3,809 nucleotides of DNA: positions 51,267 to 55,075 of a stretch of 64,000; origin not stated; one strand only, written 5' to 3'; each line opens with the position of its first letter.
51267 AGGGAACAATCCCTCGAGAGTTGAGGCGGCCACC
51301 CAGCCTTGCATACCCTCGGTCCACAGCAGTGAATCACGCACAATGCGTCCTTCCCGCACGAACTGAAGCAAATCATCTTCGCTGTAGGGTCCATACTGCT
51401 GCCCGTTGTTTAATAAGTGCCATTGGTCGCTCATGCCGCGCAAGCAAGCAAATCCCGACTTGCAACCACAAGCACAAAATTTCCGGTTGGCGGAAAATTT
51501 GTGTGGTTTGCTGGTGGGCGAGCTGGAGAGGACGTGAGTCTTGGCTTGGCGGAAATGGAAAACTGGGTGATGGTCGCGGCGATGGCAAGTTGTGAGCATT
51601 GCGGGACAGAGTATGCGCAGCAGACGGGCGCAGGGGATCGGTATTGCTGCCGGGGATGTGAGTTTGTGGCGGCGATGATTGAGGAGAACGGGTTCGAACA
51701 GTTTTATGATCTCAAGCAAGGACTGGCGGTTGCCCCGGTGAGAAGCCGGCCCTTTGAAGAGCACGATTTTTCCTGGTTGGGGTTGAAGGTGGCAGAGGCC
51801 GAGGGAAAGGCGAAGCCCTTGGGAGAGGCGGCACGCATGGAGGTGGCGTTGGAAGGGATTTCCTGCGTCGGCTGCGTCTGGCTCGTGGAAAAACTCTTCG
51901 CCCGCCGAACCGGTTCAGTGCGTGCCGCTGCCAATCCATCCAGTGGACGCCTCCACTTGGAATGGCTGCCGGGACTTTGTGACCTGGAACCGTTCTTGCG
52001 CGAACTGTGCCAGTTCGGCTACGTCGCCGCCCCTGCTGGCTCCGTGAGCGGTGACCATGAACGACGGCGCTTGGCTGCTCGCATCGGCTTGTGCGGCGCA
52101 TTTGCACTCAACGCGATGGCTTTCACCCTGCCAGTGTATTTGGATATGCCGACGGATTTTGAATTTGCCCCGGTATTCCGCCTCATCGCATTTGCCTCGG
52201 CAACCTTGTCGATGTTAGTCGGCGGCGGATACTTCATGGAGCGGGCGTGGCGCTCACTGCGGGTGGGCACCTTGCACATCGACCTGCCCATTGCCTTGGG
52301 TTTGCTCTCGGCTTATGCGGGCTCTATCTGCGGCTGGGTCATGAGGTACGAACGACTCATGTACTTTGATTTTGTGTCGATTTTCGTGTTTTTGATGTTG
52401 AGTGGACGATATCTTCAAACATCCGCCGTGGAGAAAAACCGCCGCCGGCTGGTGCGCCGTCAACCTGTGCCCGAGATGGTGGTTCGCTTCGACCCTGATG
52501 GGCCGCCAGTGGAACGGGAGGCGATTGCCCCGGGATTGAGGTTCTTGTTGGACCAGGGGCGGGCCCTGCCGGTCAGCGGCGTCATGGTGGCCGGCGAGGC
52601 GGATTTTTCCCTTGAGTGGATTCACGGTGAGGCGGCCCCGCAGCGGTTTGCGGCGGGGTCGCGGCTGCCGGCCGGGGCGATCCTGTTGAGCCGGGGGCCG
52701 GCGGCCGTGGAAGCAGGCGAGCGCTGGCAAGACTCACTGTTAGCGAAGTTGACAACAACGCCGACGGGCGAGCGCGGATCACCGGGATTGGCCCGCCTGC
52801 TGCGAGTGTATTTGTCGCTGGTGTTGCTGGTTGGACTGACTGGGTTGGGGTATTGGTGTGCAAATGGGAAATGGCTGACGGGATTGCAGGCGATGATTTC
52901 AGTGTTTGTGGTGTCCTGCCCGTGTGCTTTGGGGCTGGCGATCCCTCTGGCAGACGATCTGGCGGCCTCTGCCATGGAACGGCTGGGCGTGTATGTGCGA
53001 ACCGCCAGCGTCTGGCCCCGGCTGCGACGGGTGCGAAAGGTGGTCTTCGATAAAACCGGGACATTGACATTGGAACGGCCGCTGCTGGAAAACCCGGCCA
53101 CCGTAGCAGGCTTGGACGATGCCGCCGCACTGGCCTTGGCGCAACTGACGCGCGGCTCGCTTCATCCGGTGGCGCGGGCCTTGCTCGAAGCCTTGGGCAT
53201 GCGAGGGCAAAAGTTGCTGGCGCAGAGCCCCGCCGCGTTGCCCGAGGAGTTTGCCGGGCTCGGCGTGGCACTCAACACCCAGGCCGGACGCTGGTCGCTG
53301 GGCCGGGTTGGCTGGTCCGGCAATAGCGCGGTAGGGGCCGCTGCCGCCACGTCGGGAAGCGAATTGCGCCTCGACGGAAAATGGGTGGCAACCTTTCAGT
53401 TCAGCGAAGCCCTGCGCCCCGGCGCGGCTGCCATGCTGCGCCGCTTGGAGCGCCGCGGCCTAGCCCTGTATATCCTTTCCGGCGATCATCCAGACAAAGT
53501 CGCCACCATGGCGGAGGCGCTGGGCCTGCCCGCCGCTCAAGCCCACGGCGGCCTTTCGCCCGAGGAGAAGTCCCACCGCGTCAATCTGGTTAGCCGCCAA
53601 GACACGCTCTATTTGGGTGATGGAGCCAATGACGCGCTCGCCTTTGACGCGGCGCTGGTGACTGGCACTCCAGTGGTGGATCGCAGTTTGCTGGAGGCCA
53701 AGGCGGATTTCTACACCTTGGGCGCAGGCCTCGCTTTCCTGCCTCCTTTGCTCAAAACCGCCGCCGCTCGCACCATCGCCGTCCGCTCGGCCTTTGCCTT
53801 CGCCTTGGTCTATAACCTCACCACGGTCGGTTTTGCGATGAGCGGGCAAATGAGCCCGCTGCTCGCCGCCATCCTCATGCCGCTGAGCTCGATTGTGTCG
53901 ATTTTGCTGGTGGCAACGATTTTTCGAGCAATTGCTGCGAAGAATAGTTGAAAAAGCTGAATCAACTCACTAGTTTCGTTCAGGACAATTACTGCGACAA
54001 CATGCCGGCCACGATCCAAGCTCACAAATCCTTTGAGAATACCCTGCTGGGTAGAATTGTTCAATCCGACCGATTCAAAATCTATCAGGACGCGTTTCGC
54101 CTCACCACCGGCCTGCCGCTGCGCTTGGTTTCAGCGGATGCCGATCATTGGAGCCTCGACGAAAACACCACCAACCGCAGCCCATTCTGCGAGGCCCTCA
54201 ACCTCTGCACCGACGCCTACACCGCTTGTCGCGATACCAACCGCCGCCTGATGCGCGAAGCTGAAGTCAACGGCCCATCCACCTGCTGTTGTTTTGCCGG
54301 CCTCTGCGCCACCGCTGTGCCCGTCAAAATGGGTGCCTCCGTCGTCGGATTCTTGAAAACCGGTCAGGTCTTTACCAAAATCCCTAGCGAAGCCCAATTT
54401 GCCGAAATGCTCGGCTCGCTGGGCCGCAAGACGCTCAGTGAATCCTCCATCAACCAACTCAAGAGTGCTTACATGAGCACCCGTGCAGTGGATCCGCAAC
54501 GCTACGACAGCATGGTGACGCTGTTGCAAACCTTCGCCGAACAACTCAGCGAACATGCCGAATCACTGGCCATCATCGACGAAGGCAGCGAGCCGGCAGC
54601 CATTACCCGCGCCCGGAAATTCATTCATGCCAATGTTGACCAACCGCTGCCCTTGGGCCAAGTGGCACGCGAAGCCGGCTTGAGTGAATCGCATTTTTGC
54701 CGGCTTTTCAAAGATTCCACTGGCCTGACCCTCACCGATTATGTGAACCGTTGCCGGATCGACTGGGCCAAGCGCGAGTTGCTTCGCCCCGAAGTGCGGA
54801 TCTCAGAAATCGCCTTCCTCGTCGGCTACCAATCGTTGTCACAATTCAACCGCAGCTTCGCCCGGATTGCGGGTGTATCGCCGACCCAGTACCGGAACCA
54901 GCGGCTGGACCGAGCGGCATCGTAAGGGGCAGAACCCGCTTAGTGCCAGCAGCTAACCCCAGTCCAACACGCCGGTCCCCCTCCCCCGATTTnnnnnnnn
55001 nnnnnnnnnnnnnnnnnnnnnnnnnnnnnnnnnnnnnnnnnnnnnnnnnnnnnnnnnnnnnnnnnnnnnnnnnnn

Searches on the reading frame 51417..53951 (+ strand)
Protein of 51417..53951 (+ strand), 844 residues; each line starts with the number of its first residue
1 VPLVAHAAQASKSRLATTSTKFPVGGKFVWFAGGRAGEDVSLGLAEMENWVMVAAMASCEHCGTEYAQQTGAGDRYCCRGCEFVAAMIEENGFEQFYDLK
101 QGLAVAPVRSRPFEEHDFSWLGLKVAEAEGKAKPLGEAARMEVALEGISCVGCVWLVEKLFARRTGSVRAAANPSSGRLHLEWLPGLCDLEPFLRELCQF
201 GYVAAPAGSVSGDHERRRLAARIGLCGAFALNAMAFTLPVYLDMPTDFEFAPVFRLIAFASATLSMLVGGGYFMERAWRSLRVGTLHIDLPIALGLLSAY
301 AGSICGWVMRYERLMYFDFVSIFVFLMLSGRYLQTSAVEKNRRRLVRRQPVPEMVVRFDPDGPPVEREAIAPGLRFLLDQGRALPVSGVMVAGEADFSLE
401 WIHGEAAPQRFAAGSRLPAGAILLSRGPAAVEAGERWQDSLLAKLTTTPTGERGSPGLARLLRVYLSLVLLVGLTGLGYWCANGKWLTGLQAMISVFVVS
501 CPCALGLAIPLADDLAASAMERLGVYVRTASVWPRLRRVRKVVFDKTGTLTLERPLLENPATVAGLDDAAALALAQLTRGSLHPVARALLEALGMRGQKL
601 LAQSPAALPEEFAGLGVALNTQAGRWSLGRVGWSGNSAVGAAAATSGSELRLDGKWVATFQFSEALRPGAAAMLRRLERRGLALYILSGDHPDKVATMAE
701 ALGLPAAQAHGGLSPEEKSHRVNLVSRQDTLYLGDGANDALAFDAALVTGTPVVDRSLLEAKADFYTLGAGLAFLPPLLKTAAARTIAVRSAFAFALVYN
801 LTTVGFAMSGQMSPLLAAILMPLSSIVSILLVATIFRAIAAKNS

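Call 36: search_protein_families(library=pfam, proteins=[window:51417-53951:+], max_evalue=0.001)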
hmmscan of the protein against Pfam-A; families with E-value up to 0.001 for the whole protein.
window:51417-53951:+ (844 aa): 3 families
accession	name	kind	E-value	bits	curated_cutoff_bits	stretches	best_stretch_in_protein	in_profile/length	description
PF00702.32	Hydrolase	-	2.2e-16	61.2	26.4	1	542-746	4-190/191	haloacid dehalogenase-like hydrolase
PF00122.25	E1-E2_ATPase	-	5.3e-15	55.8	28.1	1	365-521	18-179/181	E1-E2 ATPase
PF12156.14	ATPase-cat_bd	-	7.3e-08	33.5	27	1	58-103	1-53/86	Putative metal-binding domain of cation transport ATPase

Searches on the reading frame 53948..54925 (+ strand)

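Call 36: search_protein_families(library=pfam, proteins=[window:53948-54925:+], max_evalue=0.001)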
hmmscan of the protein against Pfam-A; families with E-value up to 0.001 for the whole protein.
window:53948-54925:+ (325 aa): 3 families
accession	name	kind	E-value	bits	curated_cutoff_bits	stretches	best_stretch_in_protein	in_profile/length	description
PF12833.13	HTH_18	-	1.2e-24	86.8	33.6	1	240-318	2-80/80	Helix-turn-helix domain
PF10114.15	PocR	-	9.5e-20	71.4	23.9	1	37-204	2-161/162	Sensory domain found in PocR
PF00165.29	HTH_AraC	-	1.6e-19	70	26.6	2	226-267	1-42/42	Bacterial regulatory helix-turn-helix proteins, AraC family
